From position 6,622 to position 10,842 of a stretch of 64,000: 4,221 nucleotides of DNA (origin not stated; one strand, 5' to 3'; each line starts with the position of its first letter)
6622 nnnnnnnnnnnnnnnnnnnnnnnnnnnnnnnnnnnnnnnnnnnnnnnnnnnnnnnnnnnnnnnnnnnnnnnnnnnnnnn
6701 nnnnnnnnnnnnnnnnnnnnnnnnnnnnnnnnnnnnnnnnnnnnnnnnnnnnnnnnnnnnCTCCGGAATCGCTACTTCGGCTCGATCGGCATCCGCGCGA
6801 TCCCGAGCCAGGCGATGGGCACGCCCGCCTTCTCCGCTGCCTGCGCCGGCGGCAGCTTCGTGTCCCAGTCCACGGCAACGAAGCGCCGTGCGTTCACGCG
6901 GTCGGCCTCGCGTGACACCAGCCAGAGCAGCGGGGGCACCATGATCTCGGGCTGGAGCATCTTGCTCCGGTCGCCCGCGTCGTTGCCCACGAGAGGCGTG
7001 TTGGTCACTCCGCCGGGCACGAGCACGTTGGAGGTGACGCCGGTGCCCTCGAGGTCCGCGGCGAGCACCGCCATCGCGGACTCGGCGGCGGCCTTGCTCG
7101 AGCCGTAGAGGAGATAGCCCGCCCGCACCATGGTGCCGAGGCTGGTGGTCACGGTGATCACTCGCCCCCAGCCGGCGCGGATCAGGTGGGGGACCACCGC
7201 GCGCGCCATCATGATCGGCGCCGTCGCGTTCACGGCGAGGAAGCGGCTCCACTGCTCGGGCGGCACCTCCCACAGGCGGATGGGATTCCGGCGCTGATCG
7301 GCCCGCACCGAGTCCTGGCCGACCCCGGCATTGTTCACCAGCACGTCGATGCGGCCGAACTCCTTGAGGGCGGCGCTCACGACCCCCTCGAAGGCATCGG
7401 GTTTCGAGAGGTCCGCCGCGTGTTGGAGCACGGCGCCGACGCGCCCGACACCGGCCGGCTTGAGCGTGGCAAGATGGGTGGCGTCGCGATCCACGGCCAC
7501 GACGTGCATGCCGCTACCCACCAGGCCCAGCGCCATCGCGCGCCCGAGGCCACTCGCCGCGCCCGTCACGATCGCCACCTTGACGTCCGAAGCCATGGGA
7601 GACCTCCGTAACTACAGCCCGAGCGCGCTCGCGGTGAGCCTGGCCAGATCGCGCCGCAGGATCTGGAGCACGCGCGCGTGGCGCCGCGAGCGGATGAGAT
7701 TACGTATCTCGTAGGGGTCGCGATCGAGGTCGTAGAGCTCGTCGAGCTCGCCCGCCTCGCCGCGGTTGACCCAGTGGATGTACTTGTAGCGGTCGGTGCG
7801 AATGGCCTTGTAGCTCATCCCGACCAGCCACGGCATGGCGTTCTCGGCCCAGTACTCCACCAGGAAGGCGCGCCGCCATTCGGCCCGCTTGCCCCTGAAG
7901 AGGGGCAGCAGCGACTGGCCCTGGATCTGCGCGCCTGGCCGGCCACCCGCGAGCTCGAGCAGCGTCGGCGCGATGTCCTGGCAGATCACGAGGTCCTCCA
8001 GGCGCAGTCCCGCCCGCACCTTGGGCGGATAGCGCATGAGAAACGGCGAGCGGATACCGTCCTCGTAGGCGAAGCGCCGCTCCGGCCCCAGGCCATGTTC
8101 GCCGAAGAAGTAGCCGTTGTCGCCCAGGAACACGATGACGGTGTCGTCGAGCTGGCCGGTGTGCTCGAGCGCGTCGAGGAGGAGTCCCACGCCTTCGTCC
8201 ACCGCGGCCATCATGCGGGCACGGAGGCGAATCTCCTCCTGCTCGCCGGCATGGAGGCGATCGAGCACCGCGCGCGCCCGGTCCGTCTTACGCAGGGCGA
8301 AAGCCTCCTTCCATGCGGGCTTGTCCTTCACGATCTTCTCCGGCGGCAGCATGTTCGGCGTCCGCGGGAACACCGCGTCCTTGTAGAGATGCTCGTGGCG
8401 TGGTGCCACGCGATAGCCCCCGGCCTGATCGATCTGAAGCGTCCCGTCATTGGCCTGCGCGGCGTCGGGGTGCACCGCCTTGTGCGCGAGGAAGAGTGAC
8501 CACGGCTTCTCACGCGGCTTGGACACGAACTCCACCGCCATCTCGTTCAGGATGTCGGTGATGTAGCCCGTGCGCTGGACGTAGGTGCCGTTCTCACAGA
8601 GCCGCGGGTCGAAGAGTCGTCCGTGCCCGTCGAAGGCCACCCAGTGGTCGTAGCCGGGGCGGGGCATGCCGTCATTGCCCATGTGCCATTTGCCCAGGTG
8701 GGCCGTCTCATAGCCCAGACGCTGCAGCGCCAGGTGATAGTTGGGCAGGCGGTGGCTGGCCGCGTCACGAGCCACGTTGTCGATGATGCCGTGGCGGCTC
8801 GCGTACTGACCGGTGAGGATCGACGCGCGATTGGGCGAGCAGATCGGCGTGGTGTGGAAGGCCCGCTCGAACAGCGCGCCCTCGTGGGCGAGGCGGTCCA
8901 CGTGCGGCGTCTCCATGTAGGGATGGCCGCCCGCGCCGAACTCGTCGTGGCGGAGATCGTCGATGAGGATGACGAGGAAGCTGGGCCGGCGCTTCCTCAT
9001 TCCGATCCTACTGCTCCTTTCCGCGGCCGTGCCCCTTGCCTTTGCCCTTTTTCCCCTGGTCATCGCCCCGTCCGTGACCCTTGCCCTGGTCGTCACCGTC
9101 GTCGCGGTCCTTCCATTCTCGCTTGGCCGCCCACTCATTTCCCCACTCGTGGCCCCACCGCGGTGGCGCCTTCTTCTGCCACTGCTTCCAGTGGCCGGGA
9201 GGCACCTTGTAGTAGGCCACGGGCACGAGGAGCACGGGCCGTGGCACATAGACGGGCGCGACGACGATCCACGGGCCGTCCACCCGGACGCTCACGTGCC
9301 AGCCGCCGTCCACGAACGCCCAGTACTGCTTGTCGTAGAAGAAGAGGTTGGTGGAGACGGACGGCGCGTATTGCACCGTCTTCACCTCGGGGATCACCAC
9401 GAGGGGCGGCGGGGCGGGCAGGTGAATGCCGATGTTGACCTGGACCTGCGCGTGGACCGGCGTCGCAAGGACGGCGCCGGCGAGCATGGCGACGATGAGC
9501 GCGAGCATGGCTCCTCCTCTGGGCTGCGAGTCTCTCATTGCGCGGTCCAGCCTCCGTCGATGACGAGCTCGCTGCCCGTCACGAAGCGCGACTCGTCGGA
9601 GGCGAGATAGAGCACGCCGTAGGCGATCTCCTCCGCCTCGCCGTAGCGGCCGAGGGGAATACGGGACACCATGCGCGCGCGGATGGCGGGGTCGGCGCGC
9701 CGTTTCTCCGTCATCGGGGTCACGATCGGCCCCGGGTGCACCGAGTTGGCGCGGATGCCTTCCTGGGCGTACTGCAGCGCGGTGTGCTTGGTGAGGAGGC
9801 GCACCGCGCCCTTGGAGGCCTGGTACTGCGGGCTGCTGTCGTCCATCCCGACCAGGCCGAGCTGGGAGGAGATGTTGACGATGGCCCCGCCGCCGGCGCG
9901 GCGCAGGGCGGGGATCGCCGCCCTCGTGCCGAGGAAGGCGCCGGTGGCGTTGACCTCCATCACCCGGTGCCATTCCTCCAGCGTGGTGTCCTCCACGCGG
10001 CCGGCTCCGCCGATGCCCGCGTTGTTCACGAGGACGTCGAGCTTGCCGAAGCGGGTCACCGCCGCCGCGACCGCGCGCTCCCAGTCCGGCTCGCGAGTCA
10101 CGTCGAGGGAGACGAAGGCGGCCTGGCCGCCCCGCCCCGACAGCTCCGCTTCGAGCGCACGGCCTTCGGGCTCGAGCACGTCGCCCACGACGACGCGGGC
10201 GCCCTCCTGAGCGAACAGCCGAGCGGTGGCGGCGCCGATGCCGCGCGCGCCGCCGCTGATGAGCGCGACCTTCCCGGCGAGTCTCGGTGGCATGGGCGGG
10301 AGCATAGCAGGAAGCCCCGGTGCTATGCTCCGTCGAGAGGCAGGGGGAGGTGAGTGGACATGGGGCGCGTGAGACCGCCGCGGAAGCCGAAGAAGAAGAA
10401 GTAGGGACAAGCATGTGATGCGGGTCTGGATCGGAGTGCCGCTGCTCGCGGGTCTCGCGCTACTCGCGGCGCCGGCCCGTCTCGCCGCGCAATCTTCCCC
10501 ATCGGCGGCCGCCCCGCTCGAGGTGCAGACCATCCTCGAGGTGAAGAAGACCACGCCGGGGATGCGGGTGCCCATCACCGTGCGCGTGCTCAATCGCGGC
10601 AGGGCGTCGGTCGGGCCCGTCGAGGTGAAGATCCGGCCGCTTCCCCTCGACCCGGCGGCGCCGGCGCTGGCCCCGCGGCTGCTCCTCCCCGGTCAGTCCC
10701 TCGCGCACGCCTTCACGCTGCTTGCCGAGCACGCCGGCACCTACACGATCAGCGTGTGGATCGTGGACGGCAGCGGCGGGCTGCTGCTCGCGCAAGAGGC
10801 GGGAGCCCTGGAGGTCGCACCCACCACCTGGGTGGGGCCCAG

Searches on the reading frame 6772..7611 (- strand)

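Call 38: search_protein_families(library=pfam, proteins=[window:6772-7611:-], max_evalue=0.00001)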
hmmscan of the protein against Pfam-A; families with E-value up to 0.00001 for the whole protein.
window:6772-7611:- (279 aa): 2 families
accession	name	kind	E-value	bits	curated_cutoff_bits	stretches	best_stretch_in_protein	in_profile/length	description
PF00106.31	adh_short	-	5.2e-42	144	26.6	1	11-210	1-189/195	short chain dehydrogenase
PF13561.12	adh_short_C2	-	5.8e-32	111.6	27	1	17-225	1-197/236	Enoyl-(Acyl carrier protein) reductase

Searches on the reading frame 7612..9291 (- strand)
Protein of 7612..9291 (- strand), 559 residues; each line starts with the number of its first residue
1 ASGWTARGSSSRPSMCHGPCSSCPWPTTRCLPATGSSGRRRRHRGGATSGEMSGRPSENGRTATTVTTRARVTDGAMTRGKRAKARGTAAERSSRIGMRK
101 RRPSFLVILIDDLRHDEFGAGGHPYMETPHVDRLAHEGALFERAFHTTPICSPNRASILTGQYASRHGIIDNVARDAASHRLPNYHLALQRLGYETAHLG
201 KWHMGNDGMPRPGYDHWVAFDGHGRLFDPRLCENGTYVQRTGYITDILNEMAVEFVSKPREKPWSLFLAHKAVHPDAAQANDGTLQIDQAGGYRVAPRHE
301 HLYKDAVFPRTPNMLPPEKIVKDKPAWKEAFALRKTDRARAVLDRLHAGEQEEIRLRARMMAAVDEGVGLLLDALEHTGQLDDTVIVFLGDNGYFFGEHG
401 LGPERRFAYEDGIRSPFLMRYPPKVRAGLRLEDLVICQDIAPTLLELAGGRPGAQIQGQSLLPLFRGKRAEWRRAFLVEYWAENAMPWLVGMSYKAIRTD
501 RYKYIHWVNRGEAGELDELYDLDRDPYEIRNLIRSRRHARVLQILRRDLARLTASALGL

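Call 36: search_protein_families(library=pfam, proteins=[window:7612-9291:-], max_evalue=0.00001)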
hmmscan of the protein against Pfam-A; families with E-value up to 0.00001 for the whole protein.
window:7612-9291:- (559 aa): 3 families
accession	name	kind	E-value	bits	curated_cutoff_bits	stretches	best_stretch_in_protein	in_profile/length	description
PF00884.28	Sulfatase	-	1.6e-45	156.2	25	1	104-449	2-300/301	Sulfatase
PF16347.10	SGSH_C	-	1.2e-31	110.4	29.3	1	397-553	1-152/154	N-sulphoglucosamine sulphohydrolase, C-terminal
PF01663.27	Phosphodiest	-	2.2e-10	41.1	23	1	106-189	2-81/342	Type I phosphodiesterase / nucleotide pyrophosphatase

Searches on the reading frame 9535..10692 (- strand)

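Call 36: search_protein_families(library=pfam, proteins=[window:9535-10692:-], max_evalue=0.00001)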
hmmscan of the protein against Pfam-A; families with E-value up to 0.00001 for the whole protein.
window:9535-10692:- (385 aa): 3 families
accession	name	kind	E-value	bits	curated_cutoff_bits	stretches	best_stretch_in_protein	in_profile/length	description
PF13561.12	adh_short_C2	-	4.5e-70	236.3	27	1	149-383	3-236/236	Enoyl-(Acyl carrier protein) reductase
PF00106.31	adh_short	-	1.1e-56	191.9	26.6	1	141-334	1-193/195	short chain dehydrogenase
PF08659.16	KR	-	3.9e-12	46.9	22.6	1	143-293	3-152/180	KR domain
